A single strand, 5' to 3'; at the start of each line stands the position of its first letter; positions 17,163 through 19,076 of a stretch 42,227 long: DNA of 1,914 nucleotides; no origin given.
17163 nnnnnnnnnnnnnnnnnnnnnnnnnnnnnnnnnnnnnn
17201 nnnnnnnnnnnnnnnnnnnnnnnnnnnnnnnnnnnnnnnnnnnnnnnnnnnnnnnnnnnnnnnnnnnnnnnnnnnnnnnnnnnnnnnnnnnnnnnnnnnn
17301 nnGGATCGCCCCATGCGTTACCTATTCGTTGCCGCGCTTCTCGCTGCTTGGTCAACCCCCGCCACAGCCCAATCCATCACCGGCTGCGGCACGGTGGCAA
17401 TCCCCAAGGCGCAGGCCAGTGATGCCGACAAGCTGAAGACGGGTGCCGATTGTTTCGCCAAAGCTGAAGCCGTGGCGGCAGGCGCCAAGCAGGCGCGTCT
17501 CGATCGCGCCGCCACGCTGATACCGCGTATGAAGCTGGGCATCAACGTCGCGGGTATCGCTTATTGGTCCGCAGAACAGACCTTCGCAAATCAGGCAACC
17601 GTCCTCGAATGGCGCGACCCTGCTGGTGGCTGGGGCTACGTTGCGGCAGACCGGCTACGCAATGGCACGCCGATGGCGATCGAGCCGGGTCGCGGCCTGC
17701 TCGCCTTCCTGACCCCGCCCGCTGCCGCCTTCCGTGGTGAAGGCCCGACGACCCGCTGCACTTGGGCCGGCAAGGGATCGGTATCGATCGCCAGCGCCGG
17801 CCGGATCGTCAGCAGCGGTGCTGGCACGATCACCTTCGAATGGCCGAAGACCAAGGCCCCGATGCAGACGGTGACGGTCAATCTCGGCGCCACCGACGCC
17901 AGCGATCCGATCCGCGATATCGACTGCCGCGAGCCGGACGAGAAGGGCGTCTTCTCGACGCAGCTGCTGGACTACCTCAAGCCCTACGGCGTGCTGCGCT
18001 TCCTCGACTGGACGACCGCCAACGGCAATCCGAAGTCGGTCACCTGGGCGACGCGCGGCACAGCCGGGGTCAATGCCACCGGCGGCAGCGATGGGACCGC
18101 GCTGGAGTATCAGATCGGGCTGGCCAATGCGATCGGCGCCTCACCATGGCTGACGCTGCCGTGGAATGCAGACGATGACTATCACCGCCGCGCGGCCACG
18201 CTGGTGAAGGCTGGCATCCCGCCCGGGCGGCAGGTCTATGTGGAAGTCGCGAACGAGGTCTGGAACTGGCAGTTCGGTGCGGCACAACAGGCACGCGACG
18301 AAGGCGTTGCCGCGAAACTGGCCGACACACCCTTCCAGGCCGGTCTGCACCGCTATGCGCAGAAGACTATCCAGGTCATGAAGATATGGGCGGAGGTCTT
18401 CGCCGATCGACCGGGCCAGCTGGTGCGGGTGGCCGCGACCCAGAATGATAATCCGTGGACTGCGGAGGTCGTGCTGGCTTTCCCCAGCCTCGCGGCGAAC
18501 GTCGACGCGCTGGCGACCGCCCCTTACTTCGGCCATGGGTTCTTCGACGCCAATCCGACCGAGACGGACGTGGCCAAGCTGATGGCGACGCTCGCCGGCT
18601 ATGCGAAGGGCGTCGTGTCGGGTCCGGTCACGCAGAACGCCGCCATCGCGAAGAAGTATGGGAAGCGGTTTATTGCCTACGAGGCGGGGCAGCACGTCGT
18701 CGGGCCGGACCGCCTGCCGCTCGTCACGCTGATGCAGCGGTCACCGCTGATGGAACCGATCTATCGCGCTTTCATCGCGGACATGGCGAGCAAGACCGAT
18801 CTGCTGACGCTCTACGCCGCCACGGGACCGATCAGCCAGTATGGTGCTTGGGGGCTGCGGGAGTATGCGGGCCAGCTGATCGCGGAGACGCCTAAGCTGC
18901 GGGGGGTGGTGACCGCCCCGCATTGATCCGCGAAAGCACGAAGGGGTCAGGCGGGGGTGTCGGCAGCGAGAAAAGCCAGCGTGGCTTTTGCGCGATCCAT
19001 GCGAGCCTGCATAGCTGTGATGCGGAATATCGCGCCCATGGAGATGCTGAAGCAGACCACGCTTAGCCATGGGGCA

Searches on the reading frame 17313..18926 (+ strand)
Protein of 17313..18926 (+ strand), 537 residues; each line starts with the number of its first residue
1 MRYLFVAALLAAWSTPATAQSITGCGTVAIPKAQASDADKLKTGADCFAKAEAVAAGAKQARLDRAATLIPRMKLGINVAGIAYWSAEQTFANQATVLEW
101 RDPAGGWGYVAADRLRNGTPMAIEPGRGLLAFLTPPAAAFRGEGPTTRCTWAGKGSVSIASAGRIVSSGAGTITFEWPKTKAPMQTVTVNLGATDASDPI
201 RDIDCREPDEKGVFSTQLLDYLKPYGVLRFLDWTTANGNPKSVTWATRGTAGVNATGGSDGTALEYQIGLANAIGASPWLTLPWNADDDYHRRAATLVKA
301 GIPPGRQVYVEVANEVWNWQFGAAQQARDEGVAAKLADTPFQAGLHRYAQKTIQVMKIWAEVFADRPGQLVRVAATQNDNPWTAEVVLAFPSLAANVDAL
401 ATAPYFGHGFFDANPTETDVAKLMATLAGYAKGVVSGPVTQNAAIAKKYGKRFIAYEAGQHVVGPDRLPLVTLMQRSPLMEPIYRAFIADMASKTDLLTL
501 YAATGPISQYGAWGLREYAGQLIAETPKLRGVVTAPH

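Call 5: search_protein_families(library=pfam, proteins=[window:17313-18926:+], max_evalue=0.01)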
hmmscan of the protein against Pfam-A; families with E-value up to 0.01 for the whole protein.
window:17313-18926:+ (537 aa): 0 families

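Call 8: search_protein_families(library=phrogs, proteins=[window:17313-18926:+], max_evalue=0.001)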
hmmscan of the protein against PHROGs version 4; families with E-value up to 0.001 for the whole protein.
window:17313-18926:+ (537 aa): 0 families

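Call 32: find_homologous_proteins(query=window:17313-18923:+, max_evalue=0.00001)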
Query window:17313-18923:+ (537 aa): 257 proteins with E <= 0.00001 among 8000 candidates; the best 120 are listed.
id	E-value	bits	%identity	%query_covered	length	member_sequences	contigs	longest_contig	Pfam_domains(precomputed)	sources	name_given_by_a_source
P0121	0.0e+0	1081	90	99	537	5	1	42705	-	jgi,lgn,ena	-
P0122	5.4e-267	905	76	99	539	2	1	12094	-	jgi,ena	-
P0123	1.4e-264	897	75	99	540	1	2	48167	-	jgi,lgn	jgi:hypothetical protein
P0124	9.0e-193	660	58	99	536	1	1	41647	-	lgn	-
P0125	6.1e-183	627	58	97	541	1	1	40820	-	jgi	jgi:hypothetical protein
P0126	1.7e-180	619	57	99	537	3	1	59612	-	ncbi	-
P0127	8.1e-177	607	54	99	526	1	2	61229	-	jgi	jgi:hypothetical protein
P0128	2.3e-173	596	60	86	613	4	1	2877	-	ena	-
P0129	3.9e-172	592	51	99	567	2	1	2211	-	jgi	-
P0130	8.3e-171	587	58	86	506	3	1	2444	-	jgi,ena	-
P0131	1.4e-170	587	58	86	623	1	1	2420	-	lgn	-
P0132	3.1e-170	585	60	86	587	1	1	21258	-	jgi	jgi:hypothetical protein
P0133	5.0e-167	575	57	86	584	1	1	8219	-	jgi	jgi:hypothetical protein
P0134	4.2e-166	572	56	86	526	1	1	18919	-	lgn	-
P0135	7.4e-166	571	58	86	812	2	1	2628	-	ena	-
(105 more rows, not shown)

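Call 33: find_encoding_contigs(protein=P0121, flank=10000, max_places=2)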
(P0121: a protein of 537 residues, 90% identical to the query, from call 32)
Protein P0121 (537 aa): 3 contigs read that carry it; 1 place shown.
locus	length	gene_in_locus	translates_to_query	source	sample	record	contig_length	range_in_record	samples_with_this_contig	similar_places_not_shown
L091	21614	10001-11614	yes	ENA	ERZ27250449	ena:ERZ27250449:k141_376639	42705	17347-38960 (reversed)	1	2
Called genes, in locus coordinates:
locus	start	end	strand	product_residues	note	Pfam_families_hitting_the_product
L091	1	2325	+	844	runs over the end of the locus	-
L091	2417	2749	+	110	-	-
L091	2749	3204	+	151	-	-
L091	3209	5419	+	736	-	-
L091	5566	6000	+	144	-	-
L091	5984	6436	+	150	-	-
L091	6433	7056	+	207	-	PF05838:Glyco_hydro_108, PF09374:PG_binding_3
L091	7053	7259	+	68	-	-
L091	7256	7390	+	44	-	-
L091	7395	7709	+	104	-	-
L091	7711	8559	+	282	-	-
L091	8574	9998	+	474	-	PF13472:Lipase_GDSL_2 (weak)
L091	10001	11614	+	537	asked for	-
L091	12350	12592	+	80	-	-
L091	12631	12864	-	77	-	-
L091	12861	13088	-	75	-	-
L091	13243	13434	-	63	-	-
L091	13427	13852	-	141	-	-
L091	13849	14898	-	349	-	-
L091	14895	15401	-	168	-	PF14354:Lar_restr_allev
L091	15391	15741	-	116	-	-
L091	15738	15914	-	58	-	-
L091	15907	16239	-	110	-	PF27050:Phage_P22_Y8K6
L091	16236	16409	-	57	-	-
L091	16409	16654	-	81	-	-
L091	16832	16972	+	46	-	-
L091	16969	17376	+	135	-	-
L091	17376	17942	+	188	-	-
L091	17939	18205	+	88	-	-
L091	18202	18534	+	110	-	-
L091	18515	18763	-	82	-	-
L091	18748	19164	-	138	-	-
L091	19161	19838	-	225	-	-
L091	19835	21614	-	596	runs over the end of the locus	PF00270:DEAD, PF04851:ResIII, PF13245:AAA_19 (weak), PF00271:Helicase_C (weak), PF24463:DUF7577 (weak)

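Call 34: find_encoding_contigs(protein=P0124, flank=10000, max_places=2)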
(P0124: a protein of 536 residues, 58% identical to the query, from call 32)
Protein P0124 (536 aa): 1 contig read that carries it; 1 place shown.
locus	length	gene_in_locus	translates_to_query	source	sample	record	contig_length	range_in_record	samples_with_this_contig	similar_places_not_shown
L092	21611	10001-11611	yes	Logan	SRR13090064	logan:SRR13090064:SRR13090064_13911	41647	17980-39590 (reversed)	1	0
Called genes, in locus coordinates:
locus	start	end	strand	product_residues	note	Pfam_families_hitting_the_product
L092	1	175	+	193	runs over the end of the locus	-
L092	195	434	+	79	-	PF08291:Peptidase_M15_3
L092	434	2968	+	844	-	-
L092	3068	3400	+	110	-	-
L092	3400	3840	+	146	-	-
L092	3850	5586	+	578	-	-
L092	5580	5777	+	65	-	-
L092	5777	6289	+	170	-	-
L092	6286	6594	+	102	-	-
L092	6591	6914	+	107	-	-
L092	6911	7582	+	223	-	PF00182:Glyco_hydro_19 (weak)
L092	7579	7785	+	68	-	-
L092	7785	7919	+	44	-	-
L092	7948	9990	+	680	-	-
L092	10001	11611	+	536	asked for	-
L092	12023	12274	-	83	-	-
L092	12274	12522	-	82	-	-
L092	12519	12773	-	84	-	-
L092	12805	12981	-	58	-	-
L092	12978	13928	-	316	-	-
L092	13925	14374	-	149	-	-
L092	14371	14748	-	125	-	PF14354:Lar_restr_allev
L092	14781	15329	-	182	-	-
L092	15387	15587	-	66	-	-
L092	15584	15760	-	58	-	-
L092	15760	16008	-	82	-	-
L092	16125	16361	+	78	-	-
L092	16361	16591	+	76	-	PF04448:DUF551 (weak)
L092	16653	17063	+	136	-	-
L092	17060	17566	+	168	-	-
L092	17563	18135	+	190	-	-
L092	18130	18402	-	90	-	-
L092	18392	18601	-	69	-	-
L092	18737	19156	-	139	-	-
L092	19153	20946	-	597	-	PF00270:DEAD, PF04851:ResIII, PF13245:AAA_19 (weak), PF00271:Helicase_C (faint)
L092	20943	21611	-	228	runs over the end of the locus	PF02086:MethyltransfD12 (faint), PF01555:N6_N4_Mtase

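Call 37: find_related_loci(query=window:17313-18923:+, collection=viral_contigs, flank=10000)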
Query window:17313-18923:+ (537 aa) in viral_contigs; peptide patterns used: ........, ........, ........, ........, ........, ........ (x = any residue, [..] = any of these).
19 stretches matched a pattern; 10 encode a relative of the query (tblastn E <= 1e-3); 9 distinct loci.
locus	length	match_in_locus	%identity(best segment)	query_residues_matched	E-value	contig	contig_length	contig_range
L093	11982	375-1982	91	1-537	0e+0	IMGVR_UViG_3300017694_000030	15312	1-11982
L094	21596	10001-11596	90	1-533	0e+0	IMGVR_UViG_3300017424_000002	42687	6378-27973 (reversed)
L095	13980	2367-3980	75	1-533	0e+0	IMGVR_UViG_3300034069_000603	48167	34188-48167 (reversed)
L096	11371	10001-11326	36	72-522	8e-72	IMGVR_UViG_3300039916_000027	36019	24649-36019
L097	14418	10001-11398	26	71-488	4e-27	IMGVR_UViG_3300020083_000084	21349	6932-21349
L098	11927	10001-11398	26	71-488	4e-27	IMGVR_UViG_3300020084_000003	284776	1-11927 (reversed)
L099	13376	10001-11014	27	205-493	2e-18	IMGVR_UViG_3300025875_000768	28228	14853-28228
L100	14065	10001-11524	24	72-533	4e-30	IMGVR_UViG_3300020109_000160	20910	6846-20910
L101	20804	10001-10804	30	71-327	8e-24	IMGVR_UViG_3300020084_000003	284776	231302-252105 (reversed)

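Call 43: search_protein_families(library=pfam, proteins=[L092:7948-9990:+, L091:7711-8559:+, L091:8574-9998:+], max_evalue=0.1)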
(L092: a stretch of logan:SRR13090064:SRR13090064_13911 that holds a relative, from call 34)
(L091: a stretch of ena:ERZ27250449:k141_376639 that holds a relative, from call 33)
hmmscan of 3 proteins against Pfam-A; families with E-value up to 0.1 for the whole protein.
L092:7948-9990:+ (680 aa): 0 families

L091:7711-8559:+ (282 aa): 0 families

L091:8574-9998:+ (474 aa): 2 families
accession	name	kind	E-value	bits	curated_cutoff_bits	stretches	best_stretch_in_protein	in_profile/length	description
PF13472.12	Lipase_GDSL_2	-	7.8e-06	26.9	32.9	1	45-193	2-141/178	GDSL-like Lipase/Acylhydrolase family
PF00657.28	Lipase_GDSL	-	0.024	15.2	23.6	0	82-189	35-154/208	GDSL-like Lipase/Acylhydrolase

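Call 56: search_protein_families(library=pfam, proteins=[window:17313-18923:+], max_evalue=5)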
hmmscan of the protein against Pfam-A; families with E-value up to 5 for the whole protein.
window:17313-18923:+ (537 aa): 0 families

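Call 62: predict_structure(alignment_id=A2)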
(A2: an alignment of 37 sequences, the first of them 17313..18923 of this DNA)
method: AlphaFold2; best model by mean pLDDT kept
length: 537 residues; sequences in the alignment: 37
mean_pLDDT: 88.1   pTM: 0.83
mean pLDDT of the five models: 88.1, 87.8, 86.8, 86.1, 85.2
residues with pLDDT >= 90: 378; 70-90: 95; 50-70: 31; < 50: 33
segments of 3 or more residues with pLDDT < 50: 1-20, 62-72
pLDDT, mean of each block of 10 residues (from residue 1): 40 41 68 72 71 59 44 80 78 91 91 81 89 92 95 95 96 96 83 92 94 94 95 91 94 77 95 97 98 99 96 93 96 98 98 99 97 97 98 98 94 95 98 98 98 96 92 95 96 94 86 84 92 72
secondary structure, 60 per line:
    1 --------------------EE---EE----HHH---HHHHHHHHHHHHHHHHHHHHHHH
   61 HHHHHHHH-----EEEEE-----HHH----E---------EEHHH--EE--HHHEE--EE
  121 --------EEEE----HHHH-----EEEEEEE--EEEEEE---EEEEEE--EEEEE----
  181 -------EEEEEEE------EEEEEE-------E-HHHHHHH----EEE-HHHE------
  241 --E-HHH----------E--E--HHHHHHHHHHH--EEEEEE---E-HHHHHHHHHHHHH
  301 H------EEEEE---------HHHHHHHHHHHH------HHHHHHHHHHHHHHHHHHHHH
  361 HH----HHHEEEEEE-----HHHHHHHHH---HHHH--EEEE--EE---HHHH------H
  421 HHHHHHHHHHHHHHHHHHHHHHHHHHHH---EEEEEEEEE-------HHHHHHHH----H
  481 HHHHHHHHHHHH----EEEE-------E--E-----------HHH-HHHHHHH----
elements in order: H38-68 E74-78 E129-132 H137-140 E146-152 E155-160 E164-169 E172-176 E188-194 E201-206 H216-222 E227-229 H264-274 E277-282 H288-301 E308-312 H322-333 H340-362 E370-375 H381-389 H393-396 E399-402 H410-413 H420-448 E452-460 H468-475 H480-492 E497-500 H527-533

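Call 66: fold_search(model_id=the predicted structure, library=pdb)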
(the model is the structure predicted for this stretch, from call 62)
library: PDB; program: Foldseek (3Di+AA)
matches with E <= 10: 1348; with E <= 0.001: 89
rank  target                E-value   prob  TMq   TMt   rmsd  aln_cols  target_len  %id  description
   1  6zt8_A                1.9e-07  1.00  0.41  0.45   6.1       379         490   15  X-ray structure of mutated arabinofuranosidase (released 2021-02-10)
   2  6gpa_B                2.2e-07  1.00  0.35  0.56   6.5       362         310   11  Beta-1,4-galactanase from Bacteroides thetaiotaomicron with galactose (released 2018-12-26)
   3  2bv9                  3.0e-07  1.00  0.32  0.55   6.7       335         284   11  HOW FAMILY 26 GLYCOSIDE HYDROLASES ORCHESTRATE CATALYSIS ON DIFFERENT POLYSACCHARIDES. STRUCTURE AND ACTIVITY OF A CLOST (released 2005-06-30)
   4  2vi0_A                4.5e-07  1.00  0.31  0.56   6.9       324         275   11  Lichenase CtLic26 in complex with a thio-oligosaccharide (released 2009-03-10)
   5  2vrk_A                5.7e-07  1.00  0.40  0.43   7.0       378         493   15  Structure of a seleno-methionyl derivative of wild type arabinofuranosidase from Thermobacillus xylanilyticus (released 2008-07-01)
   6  2v3g                  6.8e-07  1.00  0.32  0.57   6.7       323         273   11  Structure of a family 26 lichenase in complex with noeuromycin (released 2007-09-18)
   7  2cip_A                8.5e-07  1.00  0.32  0.57   6.7       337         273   11  Structure of the Michaelis complex of a family 26 lichenase (released 2006-07-12)
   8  6zt9_A                9.5e-07  1.00  0.43  0.46   6.0       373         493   16  X-ray structure of mutated arabinofuranosidase (released 2021-02-10)
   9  6zt7_A                1.3e-06  1.00  0.41  0.45   6.0       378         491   15  X-ray structure of mutated arabinofuranosidase (released 2021-02-10)
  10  2cit_A                1.4e-06  1.00  0.33  0.58   6.7       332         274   11  Structure of the covalent intermediate of a family 26 lichenase (released 2006-04-10)
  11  6gp5_A                1.9e-06  1.00  0.34  0.53   6.7       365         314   12  Beta-1,4-galactanase from Bacteroides thetaiotaomicron (released 2018-12-26)
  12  8i0a                  6.2e-06  1.00  0.38  0.38   5.2       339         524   16  Structure of alpha-L-Arabinofuranosidase from Trametes hirsuta (released 2023-09-27)
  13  2wys_A                1.2e-05  1.00  0.35  0.36  10.9       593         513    9  High resolution crystallographic structure of the Clostridium thermocellum N-terminal endo-1,4-beta-D-xylanase 10B (Xy (released 2010-08-25)
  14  4lyq_A                1.5e-05  1.00  0.31  0.38  11.9       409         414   11  Crystal Structure of Glycoside Hydrolase Family 5 Mannosidase from Rhizomucor miehei, E202A mutant (released 2014-08-06)
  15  3pz9                  1.7e-05  1.00  0.32  0.44   7.9       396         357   12  Native structure of endo-1,4-beta-D-mannanase from Thermotoga petrophila RKU-1 (released 2011-12-28)
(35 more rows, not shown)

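Call 90: find_encoding_contigs(protein=P0125, flank=10000, max_places=1)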
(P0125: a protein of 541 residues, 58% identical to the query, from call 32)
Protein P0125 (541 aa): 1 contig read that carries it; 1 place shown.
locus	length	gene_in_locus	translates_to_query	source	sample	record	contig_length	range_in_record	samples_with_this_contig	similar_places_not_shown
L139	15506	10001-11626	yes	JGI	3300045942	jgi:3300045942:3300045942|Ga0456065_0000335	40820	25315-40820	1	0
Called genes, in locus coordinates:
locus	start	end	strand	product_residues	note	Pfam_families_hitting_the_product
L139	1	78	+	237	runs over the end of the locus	-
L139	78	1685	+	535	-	-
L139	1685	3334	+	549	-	-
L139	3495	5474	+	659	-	-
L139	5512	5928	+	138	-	-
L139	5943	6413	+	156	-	PF05257:CHAP (weak)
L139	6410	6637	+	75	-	-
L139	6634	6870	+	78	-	-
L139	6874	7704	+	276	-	-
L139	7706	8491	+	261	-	-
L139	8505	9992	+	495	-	-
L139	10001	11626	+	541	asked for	-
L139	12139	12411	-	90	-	-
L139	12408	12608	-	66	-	-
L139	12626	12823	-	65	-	-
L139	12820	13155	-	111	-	-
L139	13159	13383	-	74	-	-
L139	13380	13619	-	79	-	-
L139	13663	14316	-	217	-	-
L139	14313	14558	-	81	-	-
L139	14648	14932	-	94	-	-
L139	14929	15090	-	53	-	-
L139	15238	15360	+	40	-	-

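Call 91: find_encoding_contigs(protein=P0127, flank=10000, max_places=1)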
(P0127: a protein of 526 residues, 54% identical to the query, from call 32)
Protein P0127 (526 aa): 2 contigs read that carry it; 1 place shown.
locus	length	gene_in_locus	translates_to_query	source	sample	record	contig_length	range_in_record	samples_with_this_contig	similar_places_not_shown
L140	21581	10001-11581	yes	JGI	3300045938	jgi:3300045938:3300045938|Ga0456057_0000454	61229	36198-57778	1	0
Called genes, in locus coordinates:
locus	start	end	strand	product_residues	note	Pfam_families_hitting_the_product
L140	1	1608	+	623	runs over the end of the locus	-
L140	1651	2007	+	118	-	-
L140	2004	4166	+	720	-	-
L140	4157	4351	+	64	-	-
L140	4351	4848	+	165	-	-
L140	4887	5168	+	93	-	-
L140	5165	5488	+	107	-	-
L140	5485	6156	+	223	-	PF00182:Glyco_hydro_19 (weak)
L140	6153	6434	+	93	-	-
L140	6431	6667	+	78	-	-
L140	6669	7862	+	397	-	-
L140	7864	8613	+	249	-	-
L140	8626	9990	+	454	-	-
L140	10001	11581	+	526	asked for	-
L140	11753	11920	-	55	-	-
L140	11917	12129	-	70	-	-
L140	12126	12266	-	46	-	-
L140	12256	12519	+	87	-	-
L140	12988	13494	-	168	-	-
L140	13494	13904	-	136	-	-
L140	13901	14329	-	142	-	-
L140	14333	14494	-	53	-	-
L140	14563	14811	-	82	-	-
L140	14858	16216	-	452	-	PF13708:DUF4942, PF19587:DUF6094 (weak), PF08241:Methyltransf_11 (weak), PF13649:Methyltransf_25 (weak)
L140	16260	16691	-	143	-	PF00145:DNA_methylase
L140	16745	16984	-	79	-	-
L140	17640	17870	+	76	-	-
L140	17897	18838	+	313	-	PF01507:PAPS_reduct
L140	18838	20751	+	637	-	PF03193:RsgA_GTPase (faint), PF00009:GTP_EFTU, PF01926:MMR_HSR1 (faint), PF03144:GTP_EFTU_D2 (faint), PF22594:GTP-eEF1A_C, PF01583:APS_kinase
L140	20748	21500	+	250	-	PF00459:Inositol_P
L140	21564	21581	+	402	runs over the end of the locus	PF02771:Acyl-CoA_dh_N, PF02770:Acyl-CoA_dh_M, PF00441:Acyl-CoA_dh_1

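Call 94: search_protein_families(library=pfam, proteins=[L139:8505-9992:+, L140:8626-9990:+, L140:6669-7862:+], max_evalue=0.05)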
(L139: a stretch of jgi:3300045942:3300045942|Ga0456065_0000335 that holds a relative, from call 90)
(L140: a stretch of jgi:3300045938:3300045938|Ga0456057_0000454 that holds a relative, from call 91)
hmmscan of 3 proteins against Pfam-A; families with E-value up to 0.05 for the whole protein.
L139:8505-9992:+ (495 aa): 2 families
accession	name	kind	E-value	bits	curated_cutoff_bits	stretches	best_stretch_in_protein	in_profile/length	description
PF13472.12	Lipase_GDSL_2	-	9e-05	23.5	32.9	1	50-225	2-154/178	GDSL-like Lipase/Acylhydrolase family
PF00657.28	Lipase_GDSL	-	0.0016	19.1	23.6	1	49-266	3-205/208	GDSL-like Lipase/Acylhydrolase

L140:8626-9990:+ (454 aa): 0 families

L140:6669-7862:+ (397 aa): 1 family
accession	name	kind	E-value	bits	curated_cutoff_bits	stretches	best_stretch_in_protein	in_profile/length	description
PF07949.17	YbbR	-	0.013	16.2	22.3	0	339-358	20-39/81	YbbR-like protein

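Call 97: search_protein_families(library=ncbifam, proteins=[window:17313-18923:+], max_evalue=0.01)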
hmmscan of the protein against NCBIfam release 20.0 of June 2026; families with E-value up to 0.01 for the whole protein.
window:17313-18923:+ (537 aa): 0 families
